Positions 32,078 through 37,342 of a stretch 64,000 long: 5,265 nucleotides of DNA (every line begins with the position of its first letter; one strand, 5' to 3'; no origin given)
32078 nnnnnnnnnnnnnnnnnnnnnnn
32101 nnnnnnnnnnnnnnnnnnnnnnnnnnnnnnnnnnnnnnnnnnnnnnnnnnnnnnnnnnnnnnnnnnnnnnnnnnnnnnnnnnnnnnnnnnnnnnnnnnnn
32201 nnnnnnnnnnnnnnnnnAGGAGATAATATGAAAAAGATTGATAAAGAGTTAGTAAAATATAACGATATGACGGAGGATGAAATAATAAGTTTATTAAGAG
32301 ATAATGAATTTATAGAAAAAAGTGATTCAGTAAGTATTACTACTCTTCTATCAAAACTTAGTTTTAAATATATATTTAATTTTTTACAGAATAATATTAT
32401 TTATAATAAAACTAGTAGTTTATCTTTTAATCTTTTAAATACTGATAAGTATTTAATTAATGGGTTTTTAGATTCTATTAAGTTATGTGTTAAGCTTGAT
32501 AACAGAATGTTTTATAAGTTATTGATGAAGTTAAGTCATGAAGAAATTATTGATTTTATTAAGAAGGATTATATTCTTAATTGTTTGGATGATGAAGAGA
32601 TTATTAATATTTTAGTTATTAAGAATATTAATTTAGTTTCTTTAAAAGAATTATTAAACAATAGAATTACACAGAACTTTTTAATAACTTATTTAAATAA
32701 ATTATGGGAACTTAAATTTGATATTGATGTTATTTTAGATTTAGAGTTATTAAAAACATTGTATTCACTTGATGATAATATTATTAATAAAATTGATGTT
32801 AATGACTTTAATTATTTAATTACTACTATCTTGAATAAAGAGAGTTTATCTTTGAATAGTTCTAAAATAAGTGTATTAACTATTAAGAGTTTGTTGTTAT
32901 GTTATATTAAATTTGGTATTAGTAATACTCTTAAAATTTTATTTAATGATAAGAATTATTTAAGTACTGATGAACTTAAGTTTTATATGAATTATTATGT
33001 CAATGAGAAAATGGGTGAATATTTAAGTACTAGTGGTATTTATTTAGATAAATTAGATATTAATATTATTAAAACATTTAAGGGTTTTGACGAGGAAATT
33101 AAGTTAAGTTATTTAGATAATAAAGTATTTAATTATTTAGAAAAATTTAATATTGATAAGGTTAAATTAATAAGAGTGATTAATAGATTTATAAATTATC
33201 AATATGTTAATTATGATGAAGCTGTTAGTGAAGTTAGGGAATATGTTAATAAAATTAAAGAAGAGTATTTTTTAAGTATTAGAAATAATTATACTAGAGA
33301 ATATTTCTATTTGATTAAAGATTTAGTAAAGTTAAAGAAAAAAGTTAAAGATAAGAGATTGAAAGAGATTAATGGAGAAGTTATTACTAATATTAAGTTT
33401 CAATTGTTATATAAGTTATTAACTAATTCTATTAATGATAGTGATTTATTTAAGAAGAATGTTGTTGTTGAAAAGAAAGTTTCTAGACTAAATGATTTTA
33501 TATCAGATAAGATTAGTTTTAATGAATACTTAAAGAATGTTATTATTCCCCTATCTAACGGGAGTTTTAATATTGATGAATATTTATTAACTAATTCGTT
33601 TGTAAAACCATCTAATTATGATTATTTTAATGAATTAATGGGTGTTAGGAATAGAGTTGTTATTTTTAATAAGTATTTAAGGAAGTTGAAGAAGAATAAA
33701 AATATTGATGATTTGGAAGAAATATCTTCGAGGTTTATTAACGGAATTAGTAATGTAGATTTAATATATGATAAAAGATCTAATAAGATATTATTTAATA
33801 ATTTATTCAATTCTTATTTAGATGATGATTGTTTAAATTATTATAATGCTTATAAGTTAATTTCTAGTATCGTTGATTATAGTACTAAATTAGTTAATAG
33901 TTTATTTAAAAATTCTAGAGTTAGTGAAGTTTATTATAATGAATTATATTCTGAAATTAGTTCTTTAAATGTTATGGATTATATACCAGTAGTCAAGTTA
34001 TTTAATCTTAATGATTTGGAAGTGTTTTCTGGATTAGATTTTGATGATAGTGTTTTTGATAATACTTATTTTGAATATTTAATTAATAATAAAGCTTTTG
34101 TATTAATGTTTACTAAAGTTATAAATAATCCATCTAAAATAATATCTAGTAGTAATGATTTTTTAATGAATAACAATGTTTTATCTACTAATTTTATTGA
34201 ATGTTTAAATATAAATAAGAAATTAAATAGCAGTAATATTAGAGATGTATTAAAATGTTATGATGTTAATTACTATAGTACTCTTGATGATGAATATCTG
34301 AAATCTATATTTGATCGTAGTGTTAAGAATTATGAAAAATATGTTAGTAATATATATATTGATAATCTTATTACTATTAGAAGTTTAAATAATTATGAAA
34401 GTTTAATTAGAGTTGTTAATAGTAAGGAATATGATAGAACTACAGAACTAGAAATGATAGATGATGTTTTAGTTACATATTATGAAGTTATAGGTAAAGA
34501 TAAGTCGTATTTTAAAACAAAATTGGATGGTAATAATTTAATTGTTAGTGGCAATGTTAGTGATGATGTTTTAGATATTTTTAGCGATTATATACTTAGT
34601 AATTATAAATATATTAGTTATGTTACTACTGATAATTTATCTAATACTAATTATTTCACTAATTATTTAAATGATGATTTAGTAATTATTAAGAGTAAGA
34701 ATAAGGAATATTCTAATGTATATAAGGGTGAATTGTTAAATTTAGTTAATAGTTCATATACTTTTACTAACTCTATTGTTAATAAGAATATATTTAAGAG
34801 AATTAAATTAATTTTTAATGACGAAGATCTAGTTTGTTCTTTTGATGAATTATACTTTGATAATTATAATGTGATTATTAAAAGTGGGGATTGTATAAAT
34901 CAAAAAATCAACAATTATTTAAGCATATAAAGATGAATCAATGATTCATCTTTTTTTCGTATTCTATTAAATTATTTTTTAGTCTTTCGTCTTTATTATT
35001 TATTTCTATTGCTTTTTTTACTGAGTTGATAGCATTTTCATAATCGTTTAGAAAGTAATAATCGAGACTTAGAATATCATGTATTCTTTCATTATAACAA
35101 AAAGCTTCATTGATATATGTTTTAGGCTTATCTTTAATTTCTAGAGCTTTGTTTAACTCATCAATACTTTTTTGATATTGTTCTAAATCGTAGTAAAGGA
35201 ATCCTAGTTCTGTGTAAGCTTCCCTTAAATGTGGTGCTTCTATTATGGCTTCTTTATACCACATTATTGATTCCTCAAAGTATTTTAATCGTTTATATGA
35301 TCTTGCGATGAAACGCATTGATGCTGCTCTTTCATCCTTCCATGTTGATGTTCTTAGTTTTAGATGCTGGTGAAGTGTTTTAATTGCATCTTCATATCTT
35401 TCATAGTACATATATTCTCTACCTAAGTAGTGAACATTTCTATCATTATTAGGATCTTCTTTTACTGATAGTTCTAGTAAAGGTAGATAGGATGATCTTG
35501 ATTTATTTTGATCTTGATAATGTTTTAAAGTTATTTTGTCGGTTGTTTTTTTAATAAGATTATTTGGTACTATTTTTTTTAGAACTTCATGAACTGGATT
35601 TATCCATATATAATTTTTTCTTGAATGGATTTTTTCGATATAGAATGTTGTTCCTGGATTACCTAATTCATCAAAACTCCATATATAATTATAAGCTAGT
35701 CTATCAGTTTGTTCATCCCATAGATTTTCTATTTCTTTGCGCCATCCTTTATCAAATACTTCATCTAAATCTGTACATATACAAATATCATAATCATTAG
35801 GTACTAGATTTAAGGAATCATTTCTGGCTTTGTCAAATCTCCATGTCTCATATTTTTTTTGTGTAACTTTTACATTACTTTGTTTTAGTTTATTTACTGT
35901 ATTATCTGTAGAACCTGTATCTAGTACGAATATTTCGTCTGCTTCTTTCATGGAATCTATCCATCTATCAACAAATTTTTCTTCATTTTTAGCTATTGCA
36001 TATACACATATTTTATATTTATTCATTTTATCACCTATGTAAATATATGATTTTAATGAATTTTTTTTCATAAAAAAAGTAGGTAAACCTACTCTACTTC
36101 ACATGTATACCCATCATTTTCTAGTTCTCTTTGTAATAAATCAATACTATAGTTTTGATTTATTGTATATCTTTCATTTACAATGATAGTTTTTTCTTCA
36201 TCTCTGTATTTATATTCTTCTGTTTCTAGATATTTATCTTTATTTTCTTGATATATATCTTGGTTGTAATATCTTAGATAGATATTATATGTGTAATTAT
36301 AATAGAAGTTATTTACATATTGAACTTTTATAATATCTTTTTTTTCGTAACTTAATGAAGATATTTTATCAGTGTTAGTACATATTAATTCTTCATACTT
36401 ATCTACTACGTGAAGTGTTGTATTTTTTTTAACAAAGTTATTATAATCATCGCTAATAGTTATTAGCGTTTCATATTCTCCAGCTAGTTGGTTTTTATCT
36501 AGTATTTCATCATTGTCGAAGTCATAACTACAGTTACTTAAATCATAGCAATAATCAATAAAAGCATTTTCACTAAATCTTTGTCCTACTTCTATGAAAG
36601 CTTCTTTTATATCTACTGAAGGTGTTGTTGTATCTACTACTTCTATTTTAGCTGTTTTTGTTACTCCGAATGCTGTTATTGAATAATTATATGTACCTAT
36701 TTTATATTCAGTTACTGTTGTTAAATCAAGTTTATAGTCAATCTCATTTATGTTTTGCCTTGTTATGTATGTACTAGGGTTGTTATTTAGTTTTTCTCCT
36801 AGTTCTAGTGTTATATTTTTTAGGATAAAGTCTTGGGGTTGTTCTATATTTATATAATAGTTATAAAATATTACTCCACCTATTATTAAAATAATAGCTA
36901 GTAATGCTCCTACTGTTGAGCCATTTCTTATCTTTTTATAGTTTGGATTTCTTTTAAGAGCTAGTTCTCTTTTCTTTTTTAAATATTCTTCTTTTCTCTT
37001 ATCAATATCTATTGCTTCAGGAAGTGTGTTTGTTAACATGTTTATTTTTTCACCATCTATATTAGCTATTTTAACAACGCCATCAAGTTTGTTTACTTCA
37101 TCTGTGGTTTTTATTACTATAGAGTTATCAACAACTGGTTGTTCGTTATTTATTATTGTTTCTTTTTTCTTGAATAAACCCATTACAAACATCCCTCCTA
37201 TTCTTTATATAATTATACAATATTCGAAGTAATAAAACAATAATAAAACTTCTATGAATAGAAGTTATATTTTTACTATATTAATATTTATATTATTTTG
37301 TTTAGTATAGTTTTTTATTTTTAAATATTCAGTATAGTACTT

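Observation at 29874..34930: Sortase B catalytic domain carried on a protein with a roughly 270-aa cytoplasmic N-terminal domain, divergently paired with an NPETG substrate and followed by a 900-aa cytoplasmic protein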

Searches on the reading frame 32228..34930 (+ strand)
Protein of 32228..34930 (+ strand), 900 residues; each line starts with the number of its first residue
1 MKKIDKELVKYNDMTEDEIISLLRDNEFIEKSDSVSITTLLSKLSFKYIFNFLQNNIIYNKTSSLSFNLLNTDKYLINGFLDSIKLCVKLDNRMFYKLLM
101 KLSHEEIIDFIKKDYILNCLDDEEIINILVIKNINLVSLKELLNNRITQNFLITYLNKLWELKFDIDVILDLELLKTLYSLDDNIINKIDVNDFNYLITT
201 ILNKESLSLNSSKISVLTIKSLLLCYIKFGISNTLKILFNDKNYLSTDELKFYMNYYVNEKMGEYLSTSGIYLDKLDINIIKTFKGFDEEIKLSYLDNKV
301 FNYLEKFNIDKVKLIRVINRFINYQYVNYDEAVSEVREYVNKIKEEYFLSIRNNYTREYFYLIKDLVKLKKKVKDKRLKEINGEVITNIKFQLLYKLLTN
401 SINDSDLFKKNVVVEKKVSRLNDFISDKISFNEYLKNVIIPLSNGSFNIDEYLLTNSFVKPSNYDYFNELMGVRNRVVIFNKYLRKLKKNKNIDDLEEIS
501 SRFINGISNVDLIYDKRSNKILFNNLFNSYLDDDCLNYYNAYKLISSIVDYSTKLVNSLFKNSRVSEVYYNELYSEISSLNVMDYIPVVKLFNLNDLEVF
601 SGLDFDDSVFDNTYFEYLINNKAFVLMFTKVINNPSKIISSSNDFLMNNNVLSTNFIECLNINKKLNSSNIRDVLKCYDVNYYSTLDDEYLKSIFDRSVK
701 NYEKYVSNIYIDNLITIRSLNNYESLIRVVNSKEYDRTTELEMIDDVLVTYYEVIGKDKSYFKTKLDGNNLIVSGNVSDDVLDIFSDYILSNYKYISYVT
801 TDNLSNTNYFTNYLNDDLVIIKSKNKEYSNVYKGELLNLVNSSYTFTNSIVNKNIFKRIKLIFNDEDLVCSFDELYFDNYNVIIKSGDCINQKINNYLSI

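Call 3: search_protein_families(library=pfam, proteins=[window:32228-34930:+], max_evalue=0.01)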
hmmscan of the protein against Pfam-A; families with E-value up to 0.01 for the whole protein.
window:32228-34930:+ (900 aa): 0 families

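Call 4: search_protein_families(library=ncbifam, proteins=[window:32228-34930:+], max_evalue=0.01)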
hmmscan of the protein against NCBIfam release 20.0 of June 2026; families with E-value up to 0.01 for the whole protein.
window:32228-34930:+ (900 aa): 0 families

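Call 17: find_homologous_proteins(query=window:32228-34930:+)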
Query window:32228-34930:+ (900 aa): 3 proteins with E <= 0.001 among 8000 candidates.
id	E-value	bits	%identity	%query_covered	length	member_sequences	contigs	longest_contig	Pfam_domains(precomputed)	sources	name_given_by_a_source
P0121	0.0e+0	1856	100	100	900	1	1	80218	-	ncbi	-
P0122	6.7e-42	162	27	23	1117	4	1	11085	-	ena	-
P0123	1.1e-41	161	29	98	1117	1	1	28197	-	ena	-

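Call 30: search_protein_families(library=pfam, proteins=[window:32228-34930:+], max_evalue=10)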
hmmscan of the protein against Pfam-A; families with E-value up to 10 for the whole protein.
window:32228-34930:+ (900 aa): 1 family
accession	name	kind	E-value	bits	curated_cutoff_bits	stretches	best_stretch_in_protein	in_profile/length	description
PF16512.11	RhoGAP-FF1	-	0.091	13.8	30.1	1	458-490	39-71/80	p190-A and -B Rho GAPs FF domain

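Call 36: search_solved_structures(query=A3, max_evalue=1)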
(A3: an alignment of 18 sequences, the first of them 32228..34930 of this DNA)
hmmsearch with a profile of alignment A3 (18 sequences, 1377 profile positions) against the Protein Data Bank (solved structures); distinct sequences matched with E-value up to 1: 0.

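Call 38: find_homologous_proteins(query=A3)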
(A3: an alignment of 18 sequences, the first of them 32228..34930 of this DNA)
Query A3 (18 sequences) (900 aa, profile of the alignment): 3 proteins with E <= 0.001 among 8000 candidates.
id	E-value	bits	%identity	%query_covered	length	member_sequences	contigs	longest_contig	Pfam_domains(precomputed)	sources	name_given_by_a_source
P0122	2.6e-243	829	27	23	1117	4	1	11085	-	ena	-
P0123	1.1e-242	827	29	98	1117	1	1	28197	-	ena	-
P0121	4.2e-213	729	100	100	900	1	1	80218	-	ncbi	-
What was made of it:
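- Tried and rejected: Two large-database searches returned only 3 relatives (calls 17, 38).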

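Call 60: predict_structure(alignment_id=A4)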
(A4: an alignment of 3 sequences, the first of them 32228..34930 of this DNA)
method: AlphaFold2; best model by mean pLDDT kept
length: 900 residues; sequences in the alignment: 3
mean_pLDDT: 35.2   pTM: 0.28
mean pLDDT of the five models: 35.2, 34.9, 32.6, 32.1, 31.9
residues with pLDDT >= 90: 0; 70-90: 109; 50-70: 40; < 50: 751
segments of 3 or more residues with pLDDT < 50: 1-9, 160-900
pLDDT, mean of each block of 10 residues (from residue 1): 36 79 84 82 82 83 75 71 75 79 80 77 76 65 59 55 39 40 31 31 28 30 36 36 30 30 26 26 28 31 31 32 29 34 31 26 29 27 29 28 25 23 25 27 27 25 25 25 26 28 26 25 26 26 31 28 25 26 21 22 25 27 22 24 25 23 24 22 25 23 20 21 22 23 23 26 34 38 34 30 25 22 23 21 23 25 27 27 28 27
secondary structure, 60 per line:
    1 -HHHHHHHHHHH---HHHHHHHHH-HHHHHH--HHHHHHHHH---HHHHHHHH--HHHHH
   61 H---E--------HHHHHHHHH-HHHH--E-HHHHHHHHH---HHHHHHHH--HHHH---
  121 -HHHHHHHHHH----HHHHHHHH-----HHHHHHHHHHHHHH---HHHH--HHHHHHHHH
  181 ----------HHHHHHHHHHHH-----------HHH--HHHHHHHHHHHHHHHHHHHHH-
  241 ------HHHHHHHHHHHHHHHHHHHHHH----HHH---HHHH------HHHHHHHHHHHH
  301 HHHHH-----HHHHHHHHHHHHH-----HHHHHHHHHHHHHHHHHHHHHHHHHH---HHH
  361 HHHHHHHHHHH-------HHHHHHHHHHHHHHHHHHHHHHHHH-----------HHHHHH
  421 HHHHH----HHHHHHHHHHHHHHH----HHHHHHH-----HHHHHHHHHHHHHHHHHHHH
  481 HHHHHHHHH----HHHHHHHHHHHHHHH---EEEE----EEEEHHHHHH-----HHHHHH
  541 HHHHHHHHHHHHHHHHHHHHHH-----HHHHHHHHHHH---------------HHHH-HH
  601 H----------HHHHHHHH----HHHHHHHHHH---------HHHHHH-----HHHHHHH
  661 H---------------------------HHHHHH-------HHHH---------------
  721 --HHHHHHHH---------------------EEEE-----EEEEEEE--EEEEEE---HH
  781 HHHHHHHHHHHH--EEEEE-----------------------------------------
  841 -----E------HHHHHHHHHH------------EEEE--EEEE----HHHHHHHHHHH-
elements in order (helices of 4 or more, strands of 3 or more residues): H2-12 H16-24 H26-31 H34-42 H46-53 H56-61 H74-82 H84-87 H92-100 H104-111 H114-117 H122-131 H136-143 H149-162 H166-169 H172-180 H191-202 H219-239 H247-268 H279-282 H289-305 H311-323 H329-354 H358-371 H379-403 H415-425 H430-444 H449-455 H461-489 H494-508 E512-515 E520-523 H524-529 H535-562 H568-578 H594-597 H612-619 H624-633 H643-648 H654-661 H689-694 H702-705 H723-730 E752-755 E761-767 E770-775 H779-792 E795-799 H853-862 E875-878 E881-884 H889-899

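Call 62: search_protein_families(library=padloc, proteins=[window:32228-34930:+], max_evalue=0.01)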
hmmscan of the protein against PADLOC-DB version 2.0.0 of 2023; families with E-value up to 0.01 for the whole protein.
window:32228-34930:+ (900 aa): 0 families

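Call 63: search_protein_families(library=phrogs, proteins=[window:32228-34930:+], max_evalue=0.01)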
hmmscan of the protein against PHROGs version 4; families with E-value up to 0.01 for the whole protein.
window:32228-34930:+ (900 aa): 0 families

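Call 64: fold_search(model_id=the predicted structure, library=pdb)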
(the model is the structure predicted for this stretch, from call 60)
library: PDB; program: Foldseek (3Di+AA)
matches with E <= 10: 155; with E <= 0.001: 0
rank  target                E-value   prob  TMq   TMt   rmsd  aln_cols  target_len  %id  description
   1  8hmf_E                3.3e-01  0.13  0.11  0.09  16.7       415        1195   13  head module state 2 of Tetrahymena IFT-A (released 2023-06-14)
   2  8c6j_T                4.4e-01  0.11  0.10  0.12  20.1       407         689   12  Human spliceosomal PM5 C* complex (released 2023-07-12)
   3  4kzg_E                5.5e-01  0.08  0.10  0.19  17.8       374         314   14  Crystal structure of zebrafish MO25 (released 2013-09-11)
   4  8je1_A                9.4e-01  0.03  0.07  0.09  24.1       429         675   12  An asymmetry dimer of the Cul2-Rbx1-EloBC-FEM1B ubiquitin ligase complexed with BEX2 (released 2024-02-28)
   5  4crz_B                1.1e+00  0.13  0.04  0.21  16.6       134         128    7  Direct visualisation of strain-induced protein prost-translational modification (released 2015-03-25)
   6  6ist_C                1.1e+00  0.14  0.04  0.12  11.0        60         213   15  Crystal structure of a wild type endolysin LysIME-EF1 (released 2019-11-20)
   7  5mmd_E                1.3e+00  0.41  0.04  0.16   6.6        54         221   18  TMB-1. Structural insights into TMB-1 and the role of residue 119 and 228 in substrate and inhibitor binding (released 2017-03-29)
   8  4fzd_A                1.3e+00  0.05  0.09  0.16  14.2       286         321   12  Crystal structure of MST4-MO25 complex with WSF motif (released 2013-03-06)
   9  8gps                  1.4e+00  0.16  0.05  0.17   8.4        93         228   11  Cytoplasmic domain structure of the MgtE Mg2+ channel from Chryseobacterium hispalense (released 2023-04-19)
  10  5acq_B                1.5e+00  0.38  0.04  0.17   6.3        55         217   13  W228A-Investigation of the impact from residues W228 and Y233 in the metallo-beta-lactamase GIM-1 (released 2015-12-23)
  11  9g8o_B                1.5e+00  0.03  0.07  0.07  25.0       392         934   14  human 40S ribosome bound by a SKI238-exosome complex (released 2024-10-16)
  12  6cf8                  1.6e+00  0.06  0.08  0.12  11.7       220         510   15  Crystal structure of Cj0843 lytic transglycosylase of Campylobacter jejuni at 1.87A resolution (released 2018-05-30)
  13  4wd6_B                1.7e+00  0.41  0.05  0.19   3.2        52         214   15  Crystal Structure of DIM-1 metallo-beta-lactamase (released 2014-09-17)
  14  9fqr_I3               1.7e+00  0.01  0.06  0.05  54.1       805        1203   13  96-nm repeat of axonemal doublet microtubules from bovine sperm (released 2025-03-26)
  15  4cry_B                1.8e+00  0.12  0.04  0.22  16.4       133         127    6  Direct visualisation of strain-induced protein post-translational modification (released 2015-03-25)
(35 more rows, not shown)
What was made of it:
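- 32228..34930 (+): 900-aa cytoplasmic, mostly alpha-helical protein of unknown function, co-operonic with the sortase (10-nt gap containing AGGAGA, no terminator between them); clade-specific accessory. AF2 model unusable (pLDDT 35; calls 60, 64).
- Tried and rejected: The model had pLDDT 35 (call 60) and the fold search was meaningless (call 64).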

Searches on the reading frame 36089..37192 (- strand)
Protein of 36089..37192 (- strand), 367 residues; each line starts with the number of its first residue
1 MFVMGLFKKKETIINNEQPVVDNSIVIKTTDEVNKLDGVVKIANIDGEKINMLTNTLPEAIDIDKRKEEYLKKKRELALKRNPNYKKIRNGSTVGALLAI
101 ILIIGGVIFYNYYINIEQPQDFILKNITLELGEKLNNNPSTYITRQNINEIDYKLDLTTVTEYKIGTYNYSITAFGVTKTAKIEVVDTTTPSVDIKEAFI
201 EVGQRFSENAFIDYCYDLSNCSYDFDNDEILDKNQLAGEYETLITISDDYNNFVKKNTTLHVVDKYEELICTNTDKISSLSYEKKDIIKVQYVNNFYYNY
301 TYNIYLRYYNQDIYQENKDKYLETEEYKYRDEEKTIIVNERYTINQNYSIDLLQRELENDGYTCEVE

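Call 3: search_protein_families(library=pfam, proteins=[window:36089-37192:-], max_evalue=0.01)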
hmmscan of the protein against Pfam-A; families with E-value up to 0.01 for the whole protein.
window:36089-37192:- (367 aa): 0 families

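Call 4: search_protein_families(library=ncbifam, proteins=[window:36089-37192:-], max_evalue=0.01)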
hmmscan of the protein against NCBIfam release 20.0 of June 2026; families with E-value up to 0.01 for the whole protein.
window:36089-37192:- (367 aa): 0 families

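Call 30: search_protein_families(library=pfam, proteins=[window:36089-37192:-], max_evalue=10)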
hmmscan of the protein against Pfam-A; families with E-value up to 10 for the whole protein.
window:36089-37192:- (367 aa): 0 families
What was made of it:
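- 36089..37192 (-): 367-aa bitopic membrane protein (TM ~90-116, extracellular C-terminal part), a loosely conserved neighbour; role not established. No known family (calls 3, 4, 30).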

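Call 62: search_protein_families(library=padloc, proteins=[window:36089-37192:-], max_evalue=0.01)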
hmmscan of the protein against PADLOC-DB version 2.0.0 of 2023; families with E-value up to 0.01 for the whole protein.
window:36089-37192:- (367 aa): 0 families

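Call 63: search_protein_families(library=phrogs, proteins=[window:36089-37192:-], max_evalue=0.01)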
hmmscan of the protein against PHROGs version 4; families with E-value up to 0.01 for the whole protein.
window:36089-37192:- (367 aa): 0 families
